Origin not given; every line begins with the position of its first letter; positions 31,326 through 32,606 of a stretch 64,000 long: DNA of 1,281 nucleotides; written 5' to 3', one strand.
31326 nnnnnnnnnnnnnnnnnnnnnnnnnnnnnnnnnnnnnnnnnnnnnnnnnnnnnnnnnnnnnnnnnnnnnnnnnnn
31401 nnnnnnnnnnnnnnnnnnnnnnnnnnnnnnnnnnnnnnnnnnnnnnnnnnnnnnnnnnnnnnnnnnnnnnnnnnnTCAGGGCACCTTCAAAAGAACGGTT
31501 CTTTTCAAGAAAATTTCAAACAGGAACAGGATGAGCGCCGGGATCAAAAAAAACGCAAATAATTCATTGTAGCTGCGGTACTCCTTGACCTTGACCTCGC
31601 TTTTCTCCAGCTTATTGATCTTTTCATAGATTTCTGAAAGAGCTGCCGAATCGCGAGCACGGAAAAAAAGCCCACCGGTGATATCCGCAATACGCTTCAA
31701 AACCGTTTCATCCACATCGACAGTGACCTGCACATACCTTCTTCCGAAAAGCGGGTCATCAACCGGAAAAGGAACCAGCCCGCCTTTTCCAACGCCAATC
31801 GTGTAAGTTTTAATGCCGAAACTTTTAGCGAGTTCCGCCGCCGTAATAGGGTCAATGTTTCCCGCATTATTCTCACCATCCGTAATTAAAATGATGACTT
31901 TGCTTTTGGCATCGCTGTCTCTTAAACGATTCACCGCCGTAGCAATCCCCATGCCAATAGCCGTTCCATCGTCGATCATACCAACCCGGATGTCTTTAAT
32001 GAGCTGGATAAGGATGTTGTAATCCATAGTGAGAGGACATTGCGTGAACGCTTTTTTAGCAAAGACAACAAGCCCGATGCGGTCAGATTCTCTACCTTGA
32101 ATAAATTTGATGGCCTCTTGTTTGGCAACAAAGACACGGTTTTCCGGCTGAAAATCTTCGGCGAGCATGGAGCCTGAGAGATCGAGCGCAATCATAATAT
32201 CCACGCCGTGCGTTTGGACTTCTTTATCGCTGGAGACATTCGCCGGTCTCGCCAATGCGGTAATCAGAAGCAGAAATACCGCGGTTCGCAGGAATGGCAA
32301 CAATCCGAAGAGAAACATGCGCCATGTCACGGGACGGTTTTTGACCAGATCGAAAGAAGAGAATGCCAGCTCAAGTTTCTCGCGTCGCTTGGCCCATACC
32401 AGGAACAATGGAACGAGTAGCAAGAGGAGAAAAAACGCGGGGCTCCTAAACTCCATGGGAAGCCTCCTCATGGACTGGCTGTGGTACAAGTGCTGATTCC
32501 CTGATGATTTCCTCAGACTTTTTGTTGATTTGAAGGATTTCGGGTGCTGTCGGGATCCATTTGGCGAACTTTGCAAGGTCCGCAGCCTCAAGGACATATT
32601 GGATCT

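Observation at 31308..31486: Perfect 83-bp tandem duplication containing a stem-loop at the batA-batB junction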

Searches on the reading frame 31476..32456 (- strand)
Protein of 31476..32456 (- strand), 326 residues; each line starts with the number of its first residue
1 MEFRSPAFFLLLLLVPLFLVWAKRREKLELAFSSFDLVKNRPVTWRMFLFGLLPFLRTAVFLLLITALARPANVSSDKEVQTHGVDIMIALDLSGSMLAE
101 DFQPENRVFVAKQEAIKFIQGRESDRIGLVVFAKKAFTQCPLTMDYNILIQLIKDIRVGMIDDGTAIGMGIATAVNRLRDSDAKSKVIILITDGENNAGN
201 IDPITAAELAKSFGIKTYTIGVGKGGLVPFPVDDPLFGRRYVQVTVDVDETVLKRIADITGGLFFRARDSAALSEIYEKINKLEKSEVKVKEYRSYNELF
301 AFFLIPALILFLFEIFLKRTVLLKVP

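Call 13: find_related_loci(query=window:31479-32456:-, collection=genome_contigs, flank=6000)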
Query window:31479-32456:- (326 aa) in genome_contigs; peptide patterns used: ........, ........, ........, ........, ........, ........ (x = any residue, [..] = any of these).
334 stretches matched a pattern; 110 encode a relative of the query (tblastn E <= 1e-3); the best 80 are kept; 80 distinct loci.
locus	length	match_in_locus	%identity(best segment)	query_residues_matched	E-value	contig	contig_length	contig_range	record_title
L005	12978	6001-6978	81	1-326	9e-171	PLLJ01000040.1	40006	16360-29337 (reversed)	MAG: Candidatus Omnitrophota bacterium isolate fen_1321 73.20120800_E3X.43_contig_5274, whole genome shotgun sequence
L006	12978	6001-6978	82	1-326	3e-171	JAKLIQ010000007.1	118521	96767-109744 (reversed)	MAG: Candidatus Omnitrophota bacterium isolate RA.bin90 RA.bin90_7, whole genome shotgun sequence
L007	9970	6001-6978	82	1-326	2e-168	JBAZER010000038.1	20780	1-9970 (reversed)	MAG: Candidatus Omnitrophota bacterium isolate SO_2017_LW3_130 NODE_6713_length_20780_cov_1.738488_LW162_2017, whole gen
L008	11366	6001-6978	82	1-326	5e-168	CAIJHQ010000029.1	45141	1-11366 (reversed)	MAG: Candidatus Omnitrophica bacterium isolate AM-sed-core1-D1_bin-136 genome assembly, contig: bin-136:29/68, whole gen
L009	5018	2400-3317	81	21-326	2e-171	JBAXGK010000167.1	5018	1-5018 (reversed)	MAG: Candidatus Omnitrophota bacterium isolate ELA295 MAG295_167, whole genome shotgun sequence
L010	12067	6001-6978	79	1-326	4e-167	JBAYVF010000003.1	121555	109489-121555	MAG: Candidatus Omnitrophota bacterium isolate SO_2016_LW3_53 scaffold00224_LW162_2016, whole genome shotgun sequence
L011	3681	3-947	76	12-326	6e-172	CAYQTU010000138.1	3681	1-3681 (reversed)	MAG TPA_asm: uncultured bacterium isolate binchicken_co117_27 genome assembly, contig: NODE_42007_length_3681_cov_4.2479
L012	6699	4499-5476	81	1-326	2e-165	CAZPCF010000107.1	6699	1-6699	MAG TPA_asm: uncultured bacterium isolate SRP178699_co1_136 genome assembly, contig: NODE_16478_length_6699_cov_4.177905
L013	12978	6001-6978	79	1-326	6e-164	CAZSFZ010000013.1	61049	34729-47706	MAG TPA_asm: uncultured bacterium isolate binchicken_co117_453 genome assembly, contig: NODE_899_length_61049_cov_22.404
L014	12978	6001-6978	79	1-326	2e-163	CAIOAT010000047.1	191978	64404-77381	MAG: Candidatus Omnitrophica bacterium isolate AM-2014-D6_bin-627 genome assembly, contig: bin-627:47/50, whole genome s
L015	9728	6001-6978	81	1-326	2e-163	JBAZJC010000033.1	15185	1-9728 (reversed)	MAG: Candidatus Omnitrophota bacterium isolate SO_2017_LW4_11 scaffold_7605_c1_LW137-91_2017, whole genome shotgun seque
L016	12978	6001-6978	80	1-326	4e-163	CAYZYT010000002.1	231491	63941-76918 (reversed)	MAG TPA_asm: uncultured bacterium isolate SRP272421_co2_334 genome assembly, contig: NODE_18_length_231491_cov_12.778522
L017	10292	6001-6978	78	1-326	4e-163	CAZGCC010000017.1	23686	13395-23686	MAG TPA_asm: uncultured bacterium isolate binchicken_co113_1 genome assembly, contig: NODE_2363_length_23686_cov_3.76611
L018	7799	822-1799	81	1-326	3e-162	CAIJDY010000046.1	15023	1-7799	MAG: Candidatus Omnitrophica bacterium isolate AM5_bin-0692 genome assembly, contig: bin-0692:046/229, whole genome shot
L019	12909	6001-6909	81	1-303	5e-161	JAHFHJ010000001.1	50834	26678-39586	MAG: Candidatus Omnitrophota bacterium isolate nzgw336 NODE_379_length_50835_cov_8.934929, whole genome shotgun sequence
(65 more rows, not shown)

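Call 37: find_encoding_contigs(protein=window:31476-32456:-, flank=3000, max_places=10)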
Protein window:31476-32456:- (326 aa): 5 contigs read that carry it; 3 places shown.
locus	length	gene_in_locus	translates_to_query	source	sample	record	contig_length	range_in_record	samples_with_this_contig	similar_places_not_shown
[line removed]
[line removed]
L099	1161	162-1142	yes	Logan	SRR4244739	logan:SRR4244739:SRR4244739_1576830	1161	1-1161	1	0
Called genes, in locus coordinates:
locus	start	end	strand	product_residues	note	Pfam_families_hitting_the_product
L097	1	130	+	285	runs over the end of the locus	-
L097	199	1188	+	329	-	PF20030:bpMoxR, PF07726:AAA_3, PF07728:AAA_5, PF17863:AAA_lid_2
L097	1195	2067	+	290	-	PF01882:DUF58, PF13519:VWA_2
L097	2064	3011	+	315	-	-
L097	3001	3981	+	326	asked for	PF07584:BatA (weak), PF00092:VWA, PF13519:VWA_2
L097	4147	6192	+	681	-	PF00092:VWA, PF13519:VWA_2, PF13414:TPR_11 (weak), PF13424:TPR_12 (weak), PF00515:TPR_1, PF07719:TPR_2, PF13181:TPR_8 (weak), PF13414:TPR_11 (weak), +6 more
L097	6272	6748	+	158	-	PF09424:YqeY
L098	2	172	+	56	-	?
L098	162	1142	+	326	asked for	PF07584:BatA (weak), PF00092:VWA, PF13519:VWA_2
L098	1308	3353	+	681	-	PF00092:VWA, PF13519:VWA_2, PF13414:TPR_11 (weak), PF13424:TPR_12 (weak), PF00515:TPR_1, PF07719:TPR_2, PF13181:TPR_8 (weak), PF13414:TPR_11 (weak), +6 more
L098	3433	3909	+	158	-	PF09424:YqeY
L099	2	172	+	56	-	?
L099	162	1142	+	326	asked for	PF07584:BatA (weak), PF00092:VWA, PF13519:VWA_2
